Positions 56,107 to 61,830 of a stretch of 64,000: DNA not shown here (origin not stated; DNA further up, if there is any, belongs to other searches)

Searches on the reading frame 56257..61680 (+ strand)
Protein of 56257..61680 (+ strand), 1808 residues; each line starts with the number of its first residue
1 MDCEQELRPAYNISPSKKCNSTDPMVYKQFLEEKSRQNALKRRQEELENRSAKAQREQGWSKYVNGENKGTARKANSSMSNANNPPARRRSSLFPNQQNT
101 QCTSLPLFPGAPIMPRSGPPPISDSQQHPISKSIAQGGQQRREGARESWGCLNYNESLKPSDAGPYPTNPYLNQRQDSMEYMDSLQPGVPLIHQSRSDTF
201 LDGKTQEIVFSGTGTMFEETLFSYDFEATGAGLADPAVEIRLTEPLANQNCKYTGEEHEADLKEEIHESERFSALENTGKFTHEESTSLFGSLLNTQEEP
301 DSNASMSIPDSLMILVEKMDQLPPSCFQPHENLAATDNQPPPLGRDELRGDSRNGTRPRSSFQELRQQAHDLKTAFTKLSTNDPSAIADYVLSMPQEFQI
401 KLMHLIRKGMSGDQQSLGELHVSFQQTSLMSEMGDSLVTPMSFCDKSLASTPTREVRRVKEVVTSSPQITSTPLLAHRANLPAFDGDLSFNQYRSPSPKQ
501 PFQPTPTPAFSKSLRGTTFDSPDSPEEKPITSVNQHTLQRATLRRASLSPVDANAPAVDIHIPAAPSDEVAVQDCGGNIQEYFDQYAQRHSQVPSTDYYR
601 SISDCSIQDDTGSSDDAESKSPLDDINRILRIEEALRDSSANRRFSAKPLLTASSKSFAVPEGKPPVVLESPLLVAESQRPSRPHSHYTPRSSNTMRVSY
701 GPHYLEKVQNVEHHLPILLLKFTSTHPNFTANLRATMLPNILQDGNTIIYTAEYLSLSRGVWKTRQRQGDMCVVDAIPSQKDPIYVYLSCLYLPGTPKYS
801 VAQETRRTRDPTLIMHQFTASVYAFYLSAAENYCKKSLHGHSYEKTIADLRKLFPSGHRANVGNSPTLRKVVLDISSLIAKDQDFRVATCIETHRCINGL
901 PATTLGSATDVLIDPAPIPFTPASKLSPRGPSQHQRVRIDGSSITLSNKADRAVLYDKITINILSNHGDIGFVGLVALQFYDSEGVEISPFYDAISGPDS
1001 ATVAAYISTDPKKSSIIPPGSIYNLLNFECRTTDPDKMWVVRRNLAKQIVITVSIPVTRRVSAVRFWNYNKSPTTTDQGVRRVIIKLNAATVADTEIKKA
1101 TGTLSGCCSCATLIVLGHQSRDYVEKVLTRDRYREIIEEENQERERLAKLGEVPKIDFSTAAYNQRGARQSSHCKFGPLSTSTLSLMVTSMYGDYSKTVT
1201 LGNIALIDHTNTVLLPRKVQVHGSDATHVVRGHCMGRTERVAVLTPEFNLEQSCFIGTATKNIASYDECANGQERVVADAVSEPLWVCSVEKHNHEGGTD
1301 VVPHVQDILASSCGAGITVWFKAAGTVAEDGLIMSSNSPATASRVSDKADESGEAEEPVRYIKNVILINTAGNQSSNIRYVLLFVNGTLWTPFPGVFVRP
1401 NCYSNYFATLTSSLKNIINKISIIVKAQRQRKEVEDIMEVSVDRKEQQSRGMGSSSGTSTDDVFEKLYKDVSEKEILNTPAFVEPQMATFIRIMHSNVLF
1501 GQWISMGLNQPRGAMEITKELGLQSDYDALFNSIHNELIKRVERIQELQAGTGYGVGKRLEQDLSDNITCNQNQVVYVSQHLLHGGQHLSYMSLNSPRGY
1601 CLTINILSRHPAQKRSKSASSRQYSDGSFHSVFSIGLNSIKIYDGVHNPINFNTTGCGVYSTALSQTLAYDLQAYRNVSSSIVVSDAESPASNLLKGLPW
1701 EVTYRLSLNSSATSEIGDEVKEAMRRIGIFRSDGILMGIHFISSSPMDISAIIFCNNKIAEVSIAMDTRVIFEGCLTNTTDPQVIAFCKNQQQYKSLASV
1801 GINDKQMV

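Call 51: search_protein_families(library=pfam, proteins=[window:56257-61680:+], max_evalue=0.001)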
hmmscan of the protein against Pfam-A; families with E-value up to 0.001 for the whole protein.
window:56257-61680:+ (1808 aa): 1 family
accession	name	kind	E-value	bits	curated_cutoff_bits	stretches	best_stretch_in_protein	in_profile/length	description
PF14652.11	DUF4457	-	3.9e-19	69.5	26.7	1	1029-1121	62-155/323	Domain of unknown function (DUF4457)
